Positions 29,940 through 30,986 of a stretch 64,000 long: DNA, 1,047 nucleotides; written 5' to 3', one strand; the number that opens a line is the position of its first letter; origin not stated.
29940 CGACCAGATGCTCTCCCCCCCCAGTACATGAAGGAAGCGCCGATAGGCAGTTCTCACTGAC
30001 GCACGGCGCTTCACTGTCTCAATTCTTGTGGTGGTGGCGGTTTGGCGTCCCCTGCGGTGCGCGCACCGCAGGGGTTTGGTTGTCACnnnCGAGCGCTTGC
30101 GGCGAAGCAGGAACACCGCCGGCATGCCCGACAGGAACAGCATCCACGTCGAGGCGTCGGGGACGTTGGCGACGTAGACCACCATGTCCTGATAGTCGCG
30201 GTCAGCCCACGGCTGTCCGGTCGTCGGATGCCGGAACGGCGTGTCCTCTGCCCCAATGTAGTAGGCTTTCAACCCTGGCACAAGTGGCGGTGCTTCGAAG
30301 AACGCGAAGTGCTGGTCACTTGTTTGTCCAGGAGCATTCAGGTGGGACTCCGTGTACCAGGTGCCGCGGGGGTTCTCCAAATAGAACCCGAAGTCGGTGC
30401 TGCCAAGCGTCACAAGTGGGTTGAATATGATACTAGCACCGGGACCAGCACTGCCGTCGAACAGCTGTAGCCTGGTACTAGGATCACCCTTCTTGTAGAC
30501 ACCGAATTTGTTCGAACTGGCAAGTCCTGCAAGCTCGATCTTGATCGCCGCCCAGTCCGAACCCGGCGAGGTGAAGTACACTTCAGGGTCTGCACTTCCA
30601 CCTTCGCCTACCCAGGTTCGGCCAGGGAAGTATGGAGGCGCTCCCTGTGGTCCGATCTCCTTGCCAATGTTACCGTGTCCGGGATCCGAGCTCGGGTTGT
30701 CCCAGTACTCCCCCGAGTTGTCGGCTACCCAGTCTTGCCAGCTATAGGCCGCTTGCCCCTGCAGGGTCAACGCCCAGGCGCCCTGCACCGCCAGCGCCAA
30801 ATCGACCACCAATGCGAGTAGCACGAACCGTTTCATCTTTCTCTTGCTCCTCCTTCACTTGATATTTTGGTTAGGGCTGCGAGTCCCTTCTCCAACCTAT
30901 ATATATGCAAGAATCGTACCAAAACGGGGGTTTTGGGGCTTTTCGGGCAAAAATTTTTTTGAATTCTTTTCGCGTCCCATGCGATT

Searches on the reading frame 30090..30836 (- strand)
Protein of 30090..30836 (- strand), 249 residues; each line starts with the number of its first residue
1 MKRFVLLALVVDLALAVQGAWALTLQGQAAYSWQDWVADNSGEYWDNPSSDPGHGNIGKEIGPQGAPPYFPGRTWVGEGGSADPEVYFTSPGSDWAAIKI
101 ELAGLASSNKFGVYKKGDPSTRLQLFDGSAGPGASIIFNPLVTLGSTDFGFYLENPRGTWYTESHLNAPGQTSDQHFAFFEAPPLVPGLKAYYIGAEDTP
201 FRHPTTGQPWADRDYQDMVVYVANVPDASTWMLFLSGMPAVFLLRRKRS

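Call 3: search_protein_families(library=pfam, proteins=[window:30090-30836:-], max_evalue=1)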
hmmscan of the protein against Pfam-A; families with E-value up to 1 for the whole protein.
window:30090-30836:- (249 aa): 1 family
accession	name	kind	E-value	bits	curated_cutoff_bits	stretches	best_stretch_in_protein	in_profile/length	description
PF18205.6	VPDSG-CTERM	-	0.13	12.6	25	1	225-248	2-26/26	VPDSG-CTERM motif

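Call 4: search_protein_families(library=ncbifam, proteins=[window:30090-30836:-], max_evalue=1)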
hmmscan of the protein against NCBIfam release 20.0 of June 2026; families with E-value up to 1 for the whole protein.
window:30090-30836:- (249 aa): 2 families
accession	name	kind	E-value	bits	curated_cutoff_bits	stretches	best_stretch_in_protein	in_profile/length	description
NF038119.1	PEP_CTERM_MHFG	equivalog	0.01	16.2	100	1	208-248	219-259/260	MHFG family PEP-CTERM protein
NF038129.1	PEP_NF038129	equivalog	0.014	15.2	65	1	215-248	161-194/194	NF038129 family PEP-CTERM protein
